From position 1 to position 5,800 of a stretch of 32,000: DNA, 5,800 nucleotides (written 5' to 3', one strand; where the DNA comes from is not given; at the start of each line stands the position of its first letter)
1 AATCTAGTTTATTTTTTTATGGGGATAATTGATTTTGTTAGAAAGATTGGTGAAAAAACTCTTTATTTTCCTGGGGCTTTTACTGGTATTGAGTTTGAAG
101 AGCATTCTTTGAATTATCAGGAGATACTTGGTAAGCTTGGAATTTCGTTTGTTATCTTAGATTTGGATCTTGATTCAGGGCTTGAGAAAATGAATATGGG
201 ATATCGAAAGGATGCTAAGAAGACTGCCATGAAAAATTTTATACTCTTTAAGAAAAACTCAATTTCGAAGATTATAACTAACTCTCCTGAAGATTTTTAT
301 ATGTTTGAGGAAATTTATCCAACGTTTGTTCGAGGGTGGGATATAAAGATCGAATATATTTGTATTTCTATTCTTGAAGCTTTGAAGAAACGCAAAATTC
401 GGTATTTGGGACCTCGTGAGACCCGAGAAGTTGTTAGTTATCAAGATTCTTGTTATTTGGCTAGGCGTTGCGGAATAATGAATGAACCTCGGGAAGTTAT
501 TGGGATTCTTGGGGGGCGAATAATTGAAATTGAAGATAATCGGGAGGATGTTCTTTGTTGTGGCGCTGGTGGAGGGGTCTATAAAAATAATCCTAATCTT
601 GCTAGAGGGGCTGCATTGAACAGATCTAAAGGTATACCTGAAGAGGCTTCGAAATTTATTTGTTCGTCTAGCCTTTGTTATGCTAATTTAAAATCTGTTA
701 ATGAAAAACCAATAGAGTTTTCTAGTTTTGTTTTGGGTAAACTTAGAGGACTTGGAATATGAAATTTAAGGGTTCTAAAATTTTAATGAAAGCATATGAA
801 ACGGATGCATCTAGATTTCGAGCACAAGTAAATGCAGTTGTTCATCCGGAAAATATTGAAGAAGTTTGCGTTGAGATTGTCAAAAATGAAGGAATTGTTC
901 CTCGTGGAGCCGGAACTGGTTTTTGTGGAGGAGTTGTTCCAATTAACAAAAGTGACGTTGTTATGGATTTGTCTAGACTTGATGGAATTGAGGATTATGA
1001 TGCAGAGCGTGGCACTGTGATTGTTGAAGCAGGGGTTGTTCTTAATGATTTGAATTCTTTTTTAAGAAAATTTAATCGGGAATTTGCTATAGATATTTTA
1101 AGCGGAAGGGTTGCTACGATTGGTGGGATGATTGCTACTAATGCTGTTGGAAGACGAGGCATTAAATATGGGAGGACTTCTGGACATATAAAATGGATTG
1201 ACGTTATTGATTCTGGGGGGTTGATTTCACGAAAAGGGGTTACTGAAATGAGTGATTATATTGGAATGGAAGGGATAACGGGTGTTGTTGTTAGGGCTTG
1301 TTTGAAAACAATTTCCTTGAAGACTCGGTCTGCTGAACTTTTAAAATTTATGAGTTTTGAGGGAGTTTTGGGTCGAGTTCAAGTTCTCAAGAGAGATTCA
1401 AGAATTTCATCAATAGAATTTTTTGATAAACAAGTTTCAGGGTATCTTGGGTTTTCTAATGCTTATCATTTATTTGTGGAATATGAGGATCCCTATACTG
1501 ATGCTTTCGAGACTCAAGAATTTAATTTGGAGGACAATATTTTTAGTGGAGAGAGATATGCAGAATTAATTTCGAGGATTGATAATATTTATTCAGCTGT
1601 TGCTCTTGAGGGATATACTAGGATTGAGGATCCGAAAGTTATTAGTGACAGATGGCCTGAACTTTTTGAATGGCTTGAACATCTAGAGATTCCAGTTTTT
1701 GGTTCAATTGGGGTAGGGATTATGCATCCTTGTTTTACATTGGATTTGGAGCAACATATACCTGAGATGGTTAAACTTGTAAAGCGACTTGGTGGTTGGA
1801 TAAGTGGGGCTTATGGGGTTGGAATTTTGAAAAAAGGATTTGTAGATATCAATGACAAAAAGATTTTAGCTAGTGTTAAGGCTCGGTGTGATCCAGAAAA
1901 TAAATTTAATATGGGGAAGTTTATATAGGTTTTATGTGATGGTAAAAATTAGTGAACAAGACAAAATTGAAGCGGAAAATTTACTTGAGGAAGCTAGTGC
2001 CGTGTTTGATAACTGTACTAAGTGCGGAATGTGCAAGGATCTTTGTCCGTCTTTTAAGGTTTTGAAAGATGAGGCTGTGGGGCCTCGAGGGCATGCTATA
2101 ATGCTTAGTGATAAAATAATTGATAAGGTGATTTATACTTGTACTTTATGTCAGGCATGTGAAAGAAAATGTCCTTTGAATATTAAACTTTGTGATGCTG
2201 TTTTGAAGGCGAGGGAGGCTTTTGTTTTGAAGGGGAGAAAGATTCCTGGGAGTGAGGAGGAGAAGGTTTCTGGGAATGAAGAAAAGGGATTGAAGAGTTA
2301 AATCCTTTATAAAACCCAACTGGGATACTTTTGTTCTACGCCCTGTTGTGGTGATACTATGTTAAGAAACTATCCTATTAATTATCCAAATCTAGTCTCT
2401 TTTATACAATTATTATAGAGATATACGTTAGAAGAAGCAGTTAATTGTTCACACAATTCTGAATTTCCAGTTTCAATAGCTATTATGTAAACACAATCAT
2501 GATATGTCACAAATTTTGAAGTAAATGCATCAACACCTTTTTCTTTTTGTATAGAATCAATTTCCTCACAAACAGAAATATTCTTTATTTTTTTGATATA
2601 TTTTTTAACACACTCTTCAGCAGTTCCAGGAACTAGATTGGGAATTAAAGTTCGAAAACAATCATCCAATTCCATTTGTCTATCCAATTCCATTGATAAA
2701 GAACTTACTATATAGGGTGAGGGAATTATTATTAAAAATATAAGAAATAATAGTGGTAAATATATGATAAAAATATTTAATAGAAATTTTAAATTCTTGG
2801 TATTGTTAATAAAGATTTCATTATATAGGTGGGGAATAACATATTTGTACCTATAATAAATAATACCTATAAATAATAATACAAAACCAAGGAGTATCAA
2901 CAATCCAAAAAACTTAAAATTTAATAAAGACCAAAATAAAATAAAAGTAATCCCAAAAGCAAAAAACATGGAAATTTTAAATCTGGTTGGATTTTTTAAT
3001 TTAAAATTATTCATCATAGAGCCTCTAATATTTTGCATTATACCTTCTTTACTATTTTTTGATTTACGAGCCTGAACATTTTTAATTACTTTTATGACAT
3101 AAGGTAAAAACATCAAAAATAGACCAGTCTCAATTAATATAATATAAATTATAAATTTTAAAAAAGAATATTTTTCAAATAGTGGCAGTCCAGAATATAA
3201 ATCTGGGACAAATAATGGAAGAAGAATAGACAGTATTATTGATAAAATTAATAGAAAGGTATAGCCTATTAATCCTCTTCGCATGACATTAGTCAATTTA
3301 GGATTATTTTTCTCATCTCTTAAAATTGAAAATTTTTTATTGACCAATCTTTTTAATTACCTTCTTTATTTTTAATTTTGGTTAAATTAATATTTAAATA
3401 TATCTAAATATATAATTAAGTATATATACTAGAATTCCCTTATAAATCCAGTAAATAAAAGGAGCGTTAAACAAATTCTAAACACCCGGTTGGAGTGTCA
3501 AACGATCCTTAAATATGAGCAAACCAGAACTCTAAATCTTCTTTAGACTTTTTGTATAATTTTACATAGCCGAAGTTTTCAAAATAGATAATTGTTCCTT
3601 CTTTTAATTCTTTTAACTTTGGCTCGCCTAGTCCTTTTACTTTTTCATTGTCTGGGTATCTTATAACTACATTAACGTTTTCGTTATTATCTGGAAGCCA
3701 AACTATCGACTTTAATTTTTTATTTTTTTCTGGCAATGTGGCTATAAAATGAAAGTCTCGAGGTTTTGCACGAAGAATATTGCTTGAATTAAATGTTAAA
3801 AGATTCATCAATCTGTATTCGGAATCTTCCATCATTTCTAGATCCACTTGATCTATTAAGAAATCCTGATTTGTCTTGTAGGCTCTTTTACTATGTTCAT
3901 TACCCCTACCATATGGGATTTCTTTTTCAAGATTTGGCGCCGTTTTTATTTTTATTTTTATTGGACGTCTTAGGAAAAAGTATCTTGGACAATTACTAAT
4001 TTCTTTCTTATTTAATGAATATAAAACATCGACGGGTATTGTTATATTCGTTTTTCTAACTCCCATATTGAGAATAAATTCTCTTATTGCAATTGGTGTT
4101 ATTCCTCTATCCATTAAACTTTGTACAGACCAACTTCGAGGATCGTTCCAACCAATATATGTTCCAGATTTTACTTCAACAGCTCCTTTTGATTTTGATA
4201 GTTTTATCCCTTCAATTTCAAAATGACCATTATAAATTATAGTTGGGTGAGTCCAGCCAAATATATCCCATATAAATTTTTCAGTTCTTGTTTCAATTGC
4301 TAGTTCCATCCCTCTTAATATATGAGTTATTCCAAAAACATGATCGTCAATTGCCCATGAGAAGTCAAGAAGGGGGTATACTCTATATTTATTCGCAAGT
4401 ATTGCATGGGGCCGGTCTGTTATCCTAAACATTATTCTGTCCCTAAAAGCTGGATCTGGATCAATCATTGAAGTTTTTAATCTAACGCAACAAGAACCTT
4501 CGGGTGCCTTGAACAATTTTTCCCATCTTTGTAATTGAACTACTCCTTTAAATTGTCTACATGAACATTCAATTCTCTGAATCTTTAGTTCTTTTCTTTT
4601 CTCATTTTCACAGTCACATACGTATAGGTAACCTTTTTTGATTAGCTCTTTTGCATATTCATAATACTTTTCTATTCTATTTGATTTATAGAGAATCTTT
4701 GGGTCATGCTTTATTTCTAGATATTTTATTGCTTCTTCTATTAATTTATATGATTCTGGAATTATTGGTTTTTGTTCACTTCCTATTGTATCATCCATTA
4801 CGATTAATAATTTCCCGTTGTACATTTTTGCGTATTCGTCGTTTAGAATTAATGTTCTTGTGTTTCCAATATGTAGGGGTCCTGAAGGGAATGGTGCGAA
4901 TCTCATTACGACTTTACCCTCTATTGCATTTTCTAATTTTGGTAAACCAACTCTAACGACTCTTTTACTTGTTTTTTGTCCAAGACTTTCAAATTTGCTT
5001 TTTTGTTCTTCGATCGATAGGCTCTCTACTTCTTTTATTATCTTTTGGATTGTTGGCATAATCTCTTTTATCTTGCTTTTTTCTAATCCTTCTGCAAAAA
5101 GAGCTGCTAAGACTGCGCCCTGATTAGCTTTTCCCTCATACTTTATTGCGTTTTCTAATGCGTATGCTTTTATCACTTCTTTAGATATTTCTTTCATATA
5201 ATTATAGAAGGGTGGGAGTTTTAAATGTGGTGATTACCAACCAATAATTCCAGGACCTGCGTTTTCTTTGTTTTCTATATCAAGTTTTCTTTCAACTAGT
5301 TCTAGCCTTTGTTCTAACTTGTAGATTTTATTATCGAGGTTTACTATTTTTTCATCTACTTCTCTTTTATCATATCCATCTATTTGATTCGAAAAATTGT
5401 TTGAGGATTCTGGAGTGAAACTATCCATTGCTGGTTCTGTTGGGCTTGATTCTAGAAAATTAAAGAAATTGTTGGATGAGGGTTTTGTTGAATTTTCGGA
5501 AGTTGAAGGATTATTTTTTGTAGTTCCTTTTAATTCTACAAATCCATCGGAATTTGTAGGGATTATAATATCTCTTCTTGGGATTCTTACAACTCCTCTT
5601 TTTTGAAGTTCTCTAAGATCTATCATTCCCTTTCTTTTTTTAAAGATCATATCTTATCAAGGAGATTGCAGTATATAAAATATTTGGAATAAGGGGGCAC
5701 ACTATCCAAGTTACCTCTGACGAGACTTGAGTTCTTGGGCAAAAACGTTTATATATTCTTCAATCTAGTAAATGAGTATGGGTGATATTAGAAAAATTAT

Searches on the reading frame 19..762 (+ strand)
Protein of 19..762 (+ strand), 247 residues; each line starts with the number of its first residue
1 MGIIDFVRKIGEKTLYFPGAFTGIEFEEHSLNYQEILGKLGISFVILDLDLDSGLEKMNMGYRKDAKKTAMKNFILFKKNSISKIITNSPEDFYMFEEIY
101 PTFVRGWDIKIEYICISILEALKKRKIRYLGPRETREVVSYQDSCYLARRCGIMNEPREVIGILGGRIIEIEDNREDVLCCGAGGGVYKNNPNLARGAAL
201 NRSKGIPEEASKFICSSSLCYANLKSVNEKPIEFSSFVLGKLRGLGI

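Call 6: search_protein_families(library=pfam, proteins=[window:19-762:+], max_evalue=0.1)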
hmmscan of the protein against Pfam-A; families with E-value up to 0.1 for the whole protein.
window:19-762:+ (247 aa): 1 family
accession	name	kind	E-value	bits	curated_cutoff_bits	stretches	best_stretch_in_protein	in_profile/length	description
PF02754.22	CCG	-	1.1e-10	41.9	20.6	1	139-225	1-85/85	Cysteine-rich domain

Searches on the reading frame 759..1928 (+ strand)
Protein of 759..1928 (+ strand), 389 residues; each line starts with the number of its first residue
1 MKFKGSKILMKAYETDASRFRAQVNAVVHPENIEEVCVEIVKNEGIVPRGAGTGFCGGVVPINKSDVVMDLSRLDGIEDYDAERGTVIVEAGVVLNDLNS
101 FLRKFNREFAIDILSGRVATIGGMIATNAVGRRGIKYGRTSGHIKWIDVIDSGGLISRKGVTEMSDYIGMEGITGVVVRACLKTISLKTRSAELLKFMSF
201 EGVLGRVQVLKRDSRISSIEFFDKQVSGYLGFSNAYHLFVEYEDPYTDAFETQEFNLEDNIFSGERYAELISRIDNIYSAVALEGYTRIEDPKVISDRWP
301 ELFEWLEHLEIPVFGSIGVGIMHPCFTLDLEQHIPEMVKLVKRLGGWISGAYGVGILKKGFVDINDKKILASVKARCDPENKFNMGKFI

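Call 6: search_protein_families(library=pfam, proteins=[window:759-1928:+], max_evalue=0.1)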
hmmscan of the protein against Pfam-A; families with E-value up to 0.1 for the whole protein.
window:759-1928:+ (389 aa): 3 families
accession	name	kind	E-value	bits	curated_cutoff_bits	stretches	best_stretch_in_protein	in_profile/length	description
PF01565.28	FAD_binding_4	-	1.3e-27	96.6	26.4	1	26-156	3-135/139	FAD binding domain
PF02913.24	FAD-oxidase_C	-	2e-06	28.1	21.2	1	309-387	156-247/248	FAD linked oxidases, C-terminal domain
PF22845.2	DUF3097_N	-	0.094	12.9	28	0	44-71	6-32/61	DUF3097, N-terminal domain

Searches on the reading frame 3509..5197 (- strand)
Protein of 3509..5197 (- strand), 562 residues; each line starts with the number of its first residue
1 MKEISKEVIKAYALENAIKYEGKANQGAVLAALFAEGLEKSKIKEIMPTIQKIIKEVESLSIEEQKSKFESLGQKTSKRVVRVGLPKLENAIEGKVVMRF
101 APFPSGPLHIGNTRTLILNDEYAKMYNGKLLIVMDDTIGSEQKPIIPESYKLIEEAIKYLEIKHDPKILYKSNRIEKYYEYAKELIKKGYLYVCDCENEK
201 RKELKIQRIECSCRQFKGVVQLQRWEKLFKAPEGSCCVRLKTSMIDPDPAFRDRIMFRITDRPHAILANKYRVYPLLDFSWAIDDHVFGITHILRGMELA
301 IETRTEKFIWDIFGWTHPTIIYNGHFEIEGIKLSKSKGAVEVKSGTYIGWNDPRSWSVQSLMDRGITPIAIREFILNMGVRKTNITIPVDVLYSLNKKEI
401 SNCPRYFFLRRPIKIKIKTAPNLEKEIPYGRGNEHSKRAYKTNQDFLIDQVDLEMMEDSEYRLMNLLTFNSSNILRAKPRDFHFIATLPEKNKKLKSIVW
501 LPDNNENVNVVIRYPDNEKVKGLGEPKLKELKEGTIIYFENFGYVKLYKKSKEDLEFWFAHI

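Call 6: search_protein_families(library=pfam, proteins=[window:3509-5197:-], max_evalue=0.1)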
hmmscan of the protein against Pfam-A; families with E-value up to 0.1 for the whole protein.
window:3509-5197:- (562 aa): 4 families
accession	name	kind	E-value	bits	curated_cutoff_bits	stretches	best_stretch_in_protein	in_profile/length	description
PF00749.27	tRNA-synt_1c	-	1.6e-60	205.1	23.4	1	95-400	1-312/314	tRNA synthetases class I (E and Q), catalytic domain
PF03950.23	tRNA-synt_1c_C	-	4.4e-07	30.5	23.9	1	403-474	1-76/91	tRNA synthetases class I (E and Q), anti-codon binding domain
PF20974.2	tRNA-synt_1c_C2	-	0.00065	20.8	23.9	1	506-546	27-67/69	tRNA synthetases class I (E and Q), anti-codon binding domain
PF17283.8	Zn_ribbon_SprT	-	0.04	14.4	28.1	1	189-218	2-32/38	SprT-like zinc ribbon domain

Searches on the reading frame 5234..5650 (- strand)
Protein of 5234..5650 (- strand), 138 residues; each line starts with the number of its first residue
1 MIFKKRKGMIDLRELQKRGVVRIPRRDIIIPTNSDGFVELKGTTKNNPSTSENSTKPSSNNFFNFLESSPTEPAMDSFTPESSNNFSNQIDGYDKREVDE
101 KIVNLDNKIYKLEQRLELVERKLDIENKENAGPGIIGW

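Call 6: search_protein_families(library=pfam, proteins=[window:5234-5650:-], max_evalue=0.1)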
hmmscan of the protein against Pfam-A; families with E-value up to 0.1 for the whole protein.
window:5234-5650:- (138 aa): 0 families

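Call 42: search_protein_families(library=ncbifam, proteins=[window:5234-5650:-], max_evalue=0.01)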
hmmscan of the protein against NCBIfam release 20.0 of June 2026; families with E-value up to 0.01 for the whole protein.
window:5234-5650:- (138 aa): 1 family
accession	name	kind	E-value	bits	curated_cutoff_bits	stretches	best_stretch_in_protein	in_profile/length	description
NF045995.1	MAG0865_DivIVA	hypoth_equivalog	4.8e-06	26.6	55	1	82-128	9-55/69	MAG0865 family DivIVA-related protein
